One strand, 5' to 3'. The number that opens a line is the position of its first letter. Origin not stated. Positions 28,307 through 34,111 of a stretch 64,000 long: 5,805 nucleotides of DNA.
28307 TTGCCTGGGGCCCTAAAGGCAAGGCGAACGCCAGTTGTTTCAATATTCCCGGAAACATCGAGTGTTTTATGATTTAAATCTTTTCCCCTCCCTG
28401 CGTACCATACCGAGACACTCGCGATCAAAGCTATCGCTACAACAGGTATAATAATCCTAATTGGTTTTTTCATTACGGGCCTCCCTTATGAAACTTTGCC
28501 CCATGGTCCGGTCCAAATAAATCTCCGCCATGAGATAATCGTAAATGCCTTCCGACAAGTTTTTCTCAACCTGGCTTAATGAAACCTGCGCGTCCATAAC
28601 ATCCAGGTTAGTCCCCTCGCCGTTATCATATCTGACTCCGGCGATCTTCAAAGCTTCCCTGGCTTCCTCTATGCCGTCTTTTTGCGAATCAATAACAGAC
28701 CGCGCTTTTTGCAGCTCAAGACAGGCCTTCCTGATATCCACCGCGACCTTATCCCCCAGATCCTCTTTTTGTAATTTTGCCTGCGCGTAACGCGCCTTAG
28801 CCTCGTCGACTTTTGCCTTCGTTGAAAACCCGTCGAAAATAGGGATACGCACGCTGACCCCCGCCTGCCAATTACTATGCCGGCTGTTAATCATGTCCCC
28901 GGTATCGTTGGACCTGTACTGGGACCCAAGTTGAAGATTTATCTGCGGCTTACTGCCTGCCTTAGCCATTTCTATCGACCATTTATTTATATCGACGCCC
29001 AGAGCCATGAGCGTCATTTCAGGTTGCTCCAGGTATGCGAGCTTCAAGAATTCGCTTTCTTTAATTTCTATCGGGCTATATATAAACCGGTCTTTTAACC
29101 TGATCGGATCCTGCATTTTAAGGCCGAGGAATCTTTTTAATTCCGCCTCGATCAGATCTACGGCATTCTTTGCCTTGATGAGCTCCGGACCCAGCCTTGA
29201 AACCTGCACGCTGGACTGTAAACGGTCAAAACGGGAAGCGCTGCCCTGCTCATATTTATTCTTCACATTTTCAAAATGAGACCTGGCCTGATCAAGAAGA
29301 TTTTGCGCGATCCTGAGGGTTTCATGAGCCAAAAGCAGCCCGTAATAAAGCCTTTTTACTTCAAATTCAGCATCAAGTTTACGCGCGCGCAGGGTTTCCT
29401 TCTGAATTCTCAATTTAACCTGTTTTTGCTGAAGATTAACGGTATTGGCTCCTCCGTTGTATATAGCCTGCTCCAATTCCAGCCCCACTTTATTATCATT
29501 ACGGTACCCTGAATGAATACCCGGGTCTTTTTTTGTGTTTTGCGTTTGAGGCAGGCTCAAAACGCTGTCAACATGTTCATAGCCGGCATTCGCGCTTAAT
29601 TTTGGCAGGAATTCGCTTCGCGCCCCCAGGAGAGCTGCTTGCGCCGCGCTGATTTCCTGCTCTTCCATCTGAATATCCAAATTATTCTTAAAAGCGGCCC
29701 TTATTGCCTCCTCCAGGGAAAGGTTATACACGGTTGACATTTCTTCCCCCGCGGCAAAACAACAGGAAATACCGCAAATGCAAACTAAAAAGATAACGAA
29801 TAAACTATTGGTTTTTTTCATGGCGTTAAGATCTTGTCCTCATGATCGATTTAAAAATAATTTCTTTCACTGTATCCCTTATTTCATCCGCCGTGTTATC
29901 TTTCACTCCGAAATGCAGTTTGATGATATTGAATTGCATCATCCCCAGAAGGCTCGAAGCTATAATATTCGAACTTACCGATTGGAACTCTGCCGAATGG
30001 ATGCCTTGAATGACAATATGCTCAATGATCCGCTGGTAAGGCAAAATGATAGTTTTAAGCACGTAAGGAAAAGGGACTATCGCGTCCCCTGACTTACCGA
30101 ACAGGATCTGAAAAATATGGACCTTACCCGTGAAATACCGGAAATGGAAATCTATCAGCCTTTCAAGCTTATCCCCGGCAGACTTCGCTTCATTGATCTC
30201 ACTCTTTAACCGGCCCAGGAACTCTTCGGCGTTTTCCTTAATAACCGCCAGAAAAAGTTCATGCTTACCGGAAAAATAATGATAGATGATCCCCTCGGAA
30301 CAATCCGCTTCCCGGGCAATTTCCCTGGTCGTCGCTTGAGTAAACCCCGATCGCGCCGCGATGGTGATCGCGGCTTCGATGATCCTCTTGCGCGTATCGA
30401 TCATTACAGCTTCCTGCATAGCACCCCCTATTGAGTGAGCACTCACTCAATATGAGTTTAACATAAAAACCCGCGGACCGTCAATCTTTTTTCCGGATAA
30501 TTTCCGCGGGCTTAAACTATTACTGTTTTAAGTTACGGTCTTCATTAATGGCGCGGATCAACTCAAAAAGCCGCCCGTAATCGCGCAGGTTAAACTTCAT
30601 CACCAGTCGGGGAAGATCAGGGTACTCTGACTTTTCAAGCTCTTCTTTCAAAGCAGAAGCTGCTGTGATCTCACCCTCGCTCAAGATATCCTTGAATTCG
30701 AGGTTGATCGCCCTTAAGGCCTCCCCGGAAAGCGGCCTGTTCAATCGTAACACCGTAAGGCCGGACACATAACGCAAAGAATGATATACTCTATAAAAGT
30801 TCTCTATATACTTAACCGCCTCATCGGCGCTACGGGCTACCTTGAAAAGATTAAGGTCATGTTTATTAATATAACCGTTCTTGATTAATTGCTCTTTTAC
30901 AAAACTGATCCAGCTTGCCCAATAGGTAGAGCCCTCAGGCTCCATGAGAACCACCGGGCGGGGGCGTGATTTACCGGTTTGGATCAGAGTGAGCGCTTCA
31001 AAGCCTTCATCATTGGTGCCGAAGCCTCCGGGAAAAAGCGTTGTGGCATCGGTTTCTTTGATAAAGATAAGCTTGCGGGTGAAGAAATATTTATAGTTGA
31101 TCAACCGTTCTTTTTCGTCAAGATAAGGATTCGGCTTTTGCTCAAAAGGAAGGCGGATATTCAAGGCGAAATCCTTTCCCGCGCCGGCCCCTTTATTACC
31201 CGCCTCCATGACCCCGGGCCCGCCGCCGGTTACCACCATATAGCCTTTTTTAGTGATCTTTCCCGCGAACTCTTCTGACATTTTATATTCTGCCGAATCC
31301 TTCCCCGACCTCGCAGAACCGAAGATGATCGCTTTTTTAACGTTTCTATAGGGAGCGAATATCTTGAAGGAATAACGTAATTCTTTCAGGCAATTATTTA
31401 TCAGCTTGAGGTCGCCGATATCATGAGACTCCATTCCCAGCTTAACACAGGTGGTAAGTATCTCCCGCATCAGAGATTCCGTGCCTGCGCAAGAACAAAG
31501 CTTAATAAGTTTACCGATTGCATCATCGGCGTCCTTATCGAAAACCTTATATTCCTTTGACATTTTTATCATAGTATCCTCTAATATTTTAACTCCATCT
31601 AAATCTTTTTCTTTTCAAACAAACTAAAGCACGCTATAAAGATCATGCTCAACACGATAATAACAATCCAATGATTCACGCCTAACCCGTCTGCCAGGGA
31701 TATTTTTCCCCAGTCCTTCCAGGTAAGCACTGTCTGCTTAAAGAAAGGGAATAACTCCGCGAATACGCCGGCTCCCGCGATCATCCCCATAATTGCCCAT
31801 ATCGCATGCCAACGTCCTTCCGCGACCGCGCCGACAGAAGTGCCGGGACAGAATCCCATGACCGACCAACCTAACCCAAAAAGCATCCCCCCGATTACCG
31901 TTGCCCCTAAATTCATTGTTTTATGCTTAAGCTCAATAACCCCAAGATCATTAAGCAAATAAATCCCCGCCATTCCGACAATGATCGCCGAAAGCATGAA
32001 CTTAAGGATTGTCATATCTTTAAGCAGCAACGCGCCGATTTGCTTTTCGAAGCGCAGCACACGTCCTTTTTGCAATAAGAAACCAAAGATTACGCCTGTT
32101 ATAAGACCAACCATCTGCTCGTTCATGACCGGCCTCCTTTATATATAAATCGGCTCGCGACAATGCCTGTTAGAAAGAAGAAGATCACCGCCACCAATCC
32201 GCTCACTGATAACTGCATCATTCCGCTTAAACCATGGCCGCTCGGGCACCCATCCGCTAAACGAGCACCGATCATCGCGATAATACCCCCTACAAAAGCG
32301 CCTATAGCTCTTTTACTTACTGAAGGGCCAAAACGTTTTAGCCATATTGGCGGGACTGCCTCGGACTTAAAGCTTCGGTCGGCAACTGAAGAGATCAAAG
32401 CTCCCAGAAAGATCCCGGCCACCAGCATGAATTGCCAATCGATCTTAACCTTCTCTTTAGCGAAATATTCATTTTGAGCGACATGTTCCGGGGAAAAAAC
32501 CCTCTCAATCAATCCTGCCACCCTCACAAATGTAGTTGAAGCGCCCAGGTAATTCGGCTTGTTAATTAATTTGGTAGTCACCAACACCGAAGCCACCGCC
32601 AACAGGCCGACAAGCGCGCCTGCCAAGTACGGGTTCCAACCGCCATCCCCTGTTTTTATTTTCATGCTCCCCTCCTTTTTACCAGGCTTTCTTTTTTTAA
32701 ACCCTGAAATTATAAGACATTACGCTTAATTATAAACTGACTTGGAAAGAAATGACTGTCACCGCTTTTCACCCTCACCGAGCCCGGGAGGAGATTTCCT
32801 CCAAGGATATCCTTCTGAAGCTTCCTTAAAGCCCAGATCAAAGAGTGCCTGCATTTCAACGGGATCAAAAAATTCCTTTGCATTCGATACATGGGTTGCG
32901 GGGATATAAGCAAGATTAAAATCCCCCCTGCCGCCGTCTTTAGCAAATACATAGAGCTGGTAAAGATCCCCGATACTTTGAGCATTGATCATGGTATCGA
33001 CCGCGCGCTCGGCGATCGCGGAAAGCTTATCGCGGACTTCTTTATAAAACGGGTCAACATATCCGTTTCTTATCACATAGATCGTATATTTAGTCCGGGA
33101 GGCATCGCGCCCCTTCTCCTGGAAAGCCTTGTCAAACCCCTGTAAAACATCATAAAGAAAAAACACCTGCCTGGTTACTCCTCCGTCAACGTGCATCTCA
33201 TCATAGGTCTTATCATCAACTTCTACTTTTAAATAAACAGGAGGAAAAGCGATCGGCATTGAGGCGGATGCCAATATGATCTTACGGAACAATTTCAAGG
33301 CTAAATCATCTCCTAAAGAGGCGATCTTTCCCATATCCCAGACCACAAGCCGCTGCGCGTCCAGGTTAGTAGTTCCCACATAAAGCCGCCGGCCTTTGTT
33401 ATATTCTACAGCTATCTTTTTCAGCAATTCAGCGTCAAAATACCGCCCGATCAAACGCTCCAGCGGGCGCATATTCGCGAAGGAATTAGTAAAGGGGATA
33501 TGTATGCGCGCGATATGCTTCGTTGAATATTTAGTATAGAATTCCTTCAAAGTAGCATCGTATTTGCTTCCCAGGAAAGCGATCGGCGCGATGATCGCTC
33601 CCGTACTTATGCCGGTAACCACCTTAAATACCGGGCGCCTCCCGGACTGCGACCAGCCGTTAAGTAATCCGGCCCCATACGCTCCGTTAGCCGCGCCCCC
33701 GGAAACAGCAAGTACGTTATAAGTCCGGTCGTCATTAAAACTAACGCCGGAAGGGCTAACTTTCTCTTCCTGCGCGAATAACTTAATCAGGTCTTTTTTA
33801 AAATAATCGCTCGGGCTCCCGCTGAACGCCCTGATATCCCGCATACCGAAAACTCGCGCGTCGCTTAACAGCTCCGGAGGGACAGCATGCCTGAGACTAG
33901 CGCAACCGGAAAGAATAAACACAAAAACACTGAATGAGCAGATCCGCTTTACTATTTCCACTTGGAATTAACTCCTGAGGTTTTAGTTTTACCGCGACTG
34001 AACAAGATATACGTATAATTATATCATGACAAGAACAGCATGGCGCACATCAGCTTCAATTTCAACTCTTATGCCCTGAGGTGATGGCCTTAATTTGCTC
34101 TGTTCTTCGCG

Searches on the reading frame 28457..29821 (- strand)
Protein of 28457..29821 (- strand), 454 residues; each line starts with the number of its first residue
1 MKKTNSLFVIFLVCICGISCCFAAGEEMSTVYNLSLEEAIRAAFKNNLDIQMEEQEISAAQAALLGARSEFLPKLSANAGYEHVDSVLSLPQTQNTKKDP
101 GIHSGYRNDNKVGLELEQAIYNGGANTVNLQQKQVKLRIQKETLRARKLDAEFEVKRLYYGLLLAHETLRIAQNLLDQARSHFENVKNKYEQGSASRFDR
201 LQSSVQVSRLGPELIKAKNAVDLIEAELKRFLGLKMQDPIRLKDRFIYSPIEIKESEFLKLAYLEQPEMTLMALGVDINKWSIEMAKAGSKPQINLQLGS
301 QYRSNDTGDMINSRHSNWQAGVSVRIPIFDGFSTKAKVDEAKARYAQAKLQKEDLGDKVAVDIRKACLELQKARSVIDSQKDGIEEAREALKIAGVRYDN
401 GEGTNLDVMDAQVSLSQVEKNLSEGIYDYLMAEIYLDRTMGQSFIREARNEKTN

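Call 43: search_protein_families(library=pfam, proteins=[window:28457-29821:-], max_evalue=0.0001)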
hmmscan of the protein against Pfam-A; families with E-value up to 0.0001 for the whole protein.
window:28457-29821:- (454 aa): 1 family
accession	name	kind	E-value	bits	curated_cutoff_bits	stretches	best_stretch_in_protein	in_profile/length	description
PF02321.23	OEP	-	8.7e-69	231.5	22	2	257-441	3-187/187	Outer membrane efflux protein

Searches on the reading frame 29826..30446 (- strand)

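Call 9: search_protein_families(library=pfam, proteins=[window:29826-30446:-], max_evalue=0.001)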
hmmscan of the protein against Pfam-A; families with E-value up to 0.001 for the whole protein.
window:29826-30446:- (206 aa): 2 families
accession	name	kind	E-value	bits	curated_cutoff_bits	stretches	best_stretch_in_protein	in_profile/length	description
PF00440.29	TetR_N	-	5.6e-14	52.1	24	1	22-68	1-47/47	Bacterial regulatory proteins, tetR family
PF08359.16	TetR_C_4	-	3.1e-05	24.6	21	1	70-159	2-92/133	YsiA-like protein, C-terminal region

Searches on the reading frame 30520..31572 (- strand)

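Call 9: search_protein_families(library=pfam, proteins=[window:30520-31572:-], max_evalue=0.001)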
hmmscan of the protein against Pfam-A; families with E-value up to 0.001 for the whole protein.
window:30520-31572:- (350 aa): 2 families
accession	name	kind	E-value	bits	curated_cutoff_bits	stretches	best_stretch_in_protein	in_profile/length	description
PF03641.19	Lysine_decarbox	-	2.8e-25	89.5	27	1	122-255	1-130/131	Possible lysine decarboxylase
PF18306.6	LDcluster4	-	5.8e-08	32.9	26.3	1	83-194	6-114/151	SLOG cluster4 family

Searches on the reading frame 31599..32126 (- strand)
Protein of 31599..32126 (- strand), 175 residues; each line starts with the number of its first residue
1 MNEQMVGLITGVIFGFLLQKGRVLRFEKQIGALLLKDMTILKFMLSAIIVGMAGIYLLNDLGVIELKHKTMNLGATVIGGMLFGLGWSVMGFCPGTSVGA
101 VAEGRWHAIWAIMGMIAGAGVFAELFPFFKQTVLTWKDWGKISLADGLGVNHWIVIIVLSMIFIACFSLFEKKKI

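Call 9: search_protein_families(library=pfam, proteins=[window:31599-32126:-], max_evalue=0.001)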
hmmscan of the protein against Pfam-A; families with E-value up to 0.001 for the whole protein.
window:31599-32126:- (175 aa): 2 families
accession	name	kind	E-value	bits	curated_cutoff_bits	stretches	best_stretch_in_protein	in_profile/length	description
PF04143.19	Sulf_transp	-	5.2e-18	66.1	27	1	33-167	14-148/310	Sulphur transport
PF20398.3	DUF6691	-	5e-05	24.1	27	1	6-123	5-131/142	Family of unknown function (DUF6691)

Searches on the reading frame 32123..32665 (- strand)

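Call 9: search_protein_families(library=pfam, proteins=[window:32123-32665:-], max_evalue=0.001)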
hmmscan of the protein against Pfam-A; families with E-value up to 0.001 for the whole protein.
window:32123-32665:- (180 aa): 1 family
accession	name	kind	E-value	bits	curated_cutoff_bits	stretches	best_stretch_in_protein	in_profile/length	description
PF04143.19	Sulf_transp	-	3.8e-24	86.3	27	1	8-168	175-309/310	Sulphur transport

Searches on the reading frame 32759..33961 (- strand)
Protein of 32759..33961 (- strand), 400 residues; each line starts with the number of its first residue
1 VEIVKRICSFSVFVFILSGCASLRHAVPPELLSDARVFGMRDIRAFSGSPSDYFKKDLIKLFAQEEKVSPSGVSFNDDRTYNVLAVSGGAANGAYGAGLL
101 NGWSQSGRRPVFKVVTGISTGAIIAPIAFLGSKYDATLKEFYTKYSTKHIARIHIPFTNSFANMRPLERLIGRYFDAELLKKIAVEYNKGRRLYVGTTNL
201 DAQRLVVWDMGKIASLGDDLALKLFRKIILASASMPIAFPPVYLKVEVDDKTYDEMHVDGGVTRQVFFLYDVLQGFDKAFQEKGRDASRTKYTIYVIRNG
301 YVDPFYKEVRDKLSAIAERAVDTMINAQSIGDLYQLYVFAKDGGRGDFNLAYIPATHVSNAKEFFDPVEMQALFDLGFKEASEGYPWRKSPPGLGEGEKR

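Call 9: search_protein_families(library=pfam, proteins=[window:32759-33961:-], max_evalue=0.001)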
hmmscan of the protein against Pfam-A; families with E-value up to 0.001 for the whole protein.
window:32759-33961:- (400 aa): 1 family
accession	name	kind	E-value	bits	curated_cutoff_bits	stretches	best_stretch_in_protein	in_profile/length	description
PF01734.28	Patatin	-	1.3e-21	78.1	27.7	1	84-265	1-184/191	Patatin-like phospholipase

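Call 18: find_related_loci(query=window:32759-33961:-, collection=genome_contigs, flank=10000)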
Query window:32759-33961:- (400 aa) in genome_contigs; peptide patterns used: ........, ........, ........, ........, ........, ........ (x = any residue, [..] = any of these).
113 stretches matched a pattern; 28 encode a relative of the query (tblastn E <= 1e-3); 28 distinct loci.
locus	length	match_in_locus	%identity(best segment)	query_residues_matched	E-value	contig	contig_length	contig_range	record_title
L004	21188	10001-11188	87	1-396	0e+0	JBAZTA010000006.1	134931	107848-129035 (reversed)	MAG: Candidatus Omnitrophota bacterium isolate SO_2017_GW1_19 NODE_928_length_134931_cov_2.055918_OW334_2017, whole geno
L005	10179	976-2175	85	1-400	0e+0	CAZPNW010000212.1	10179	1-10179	MAG TPA_asm: uncultured Planctomycetales bacterium isolate binchicken_co216_53 genome assembly, contig: k141_3651860, wh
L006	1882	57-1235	77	5-398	0e+0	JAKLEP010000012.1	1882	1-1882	MAG: Candidatus Omnitrophota bacterium isolate RA.bin136 RA.bin136_12, whole genome shotgun sequence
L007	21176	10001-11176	77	2-394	0e+0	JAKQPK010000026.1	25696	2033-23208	MAG: Candidatus Omnitrophota bacterium isolate USMO_maxbin.079 k141_1115884, whole genome shotgun sequence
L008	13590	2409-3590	76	2-396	0e+0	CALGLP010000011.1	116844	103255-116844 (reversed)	MAG TPA_asm: uncultured bacterium isolate SRR3330210_bin.157_CONCOCT_v1.1_MAG genome assembly, contig: ERZ724080.178, wh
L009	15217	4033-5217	74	3-398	0e+0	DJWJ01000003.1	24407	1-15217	MAG TPA_asm: Candidatus Omnitrophica bacterium UBA6233 UBA6233_contig_88933, whole genome shotgun sequence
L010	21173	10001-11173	75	3-394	0e+0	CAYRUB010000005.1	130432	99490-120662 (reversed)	MAG TPA_asm: uncultured Planctomycetales bacterium isolate binchicken_co220_28 genome assembly, contig: NODE_37_length_1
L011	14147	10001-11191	70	1-399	0e+0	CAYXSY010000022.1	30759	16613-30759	MAG TPA_asm: uncultured Planctomycetales bacterium isolate binchicken_co117_51 genome assembly, contig: NODE_2848_length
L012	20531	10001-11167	72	5-394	0e+0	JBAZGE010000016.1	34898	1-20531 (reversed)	MAG: Candidatus Omnitrophota bacterium isolate SO_2017_LW3_37 NODE_2929_length_34898_cov_2.551868_LW162_2017, whole geno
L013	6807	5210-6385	71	2-394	0e+0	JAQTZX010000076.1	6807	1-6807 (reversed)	MAG: Candidatus Omnitrophota bacterium isolate STC_70 NODE_29878_length_6807_cov_2.561527_Sandtown_C, whole genome shotg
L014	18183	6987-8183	68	1-400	2e-178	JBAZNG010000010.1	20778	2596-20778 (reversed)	MAG: Candidatus Omnitrophota bacterium isolate SO_2017_LW4_61 scaffold_5134_c1_LW137-91_2017, whole genome shotgun seque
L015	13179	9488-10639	70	10-394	4e-177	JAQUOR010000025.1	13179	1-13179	MAG: Candidatus Omnitrophota bacterium isolate STD1_205 NODE_12293_length_13179_cov_3.273368_Sandtown_D1, whole genome s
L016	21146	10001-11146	71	16-399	7e-175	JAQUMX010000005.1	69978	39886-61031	MAG: Candidatus Omnitrophota bacterium isolate STD1_164 NODE_746_length_69978_cov_4.945097_Sandtown_D1, whole genome sho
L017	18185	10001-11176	68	3-396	1e-172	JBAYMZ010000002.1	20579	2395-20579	MAG: Candidatus Omnitrophota bacterium isolate SO_2016_LW1_52 scaffold02417_LW64-88_2016, whole genome shotgun sequence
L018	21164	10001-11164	66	10-398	3e-172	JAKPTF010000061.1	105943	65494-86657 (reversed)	MAG: Candidatus Omnitrophota bacterium isolate JPNA_metabat.7 k141_163487, whole genome shotgun sequence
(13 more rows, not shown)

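Call 44: search_protein_families(library=pfam, proteins=[L004:11337-12290:+], max_evalue=0.0001)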
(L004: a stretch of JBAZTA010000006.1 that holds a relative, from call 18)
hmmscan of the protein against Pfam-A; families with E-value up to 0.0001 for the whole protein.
L004:11337-12290:+ (317 aa): 4 families
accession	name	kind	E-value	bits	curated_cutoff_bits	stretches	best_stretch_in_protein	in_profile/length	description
PF13857.12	Ank_5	-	1.9e-10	41.3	27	1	68-122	1-56/56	Ankyrin repeats (many copies)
PF12796.13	Ank_2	-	4e-09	37.4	27.3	1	66-122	14-67/90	Ankyrin repeats (3 copies)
PF13637.12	Ank_4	-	9.4e-09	35.8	22.7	1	87-122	2-37/50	Ankyrin repeats (many copies)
PF00023.36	Ank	-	3.9e-08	33.6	21.1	1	82-113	2-33/33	Ankyrin repeat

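Call 66: search_protein_families(library=padloc, proteins=[window:32759-33961:-], max_evalue=0.001)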
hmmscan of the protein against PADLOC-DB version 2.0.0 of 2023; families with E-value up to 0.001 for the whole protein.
window:32759-33961:- (400 aa): 3 families
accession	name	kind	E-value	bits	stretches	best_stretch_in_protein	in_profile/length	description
PDLC00758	Effector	-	1.1e-15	55.8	1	78-361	3-280/331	Phospholipase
PDLC00755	Effector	-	1.5e-07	28.9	1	76-148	6-80/311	Phospholipase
PDLC00757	Effector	-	2.7e-07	28.3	1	76-262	5-188/331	Phospholipase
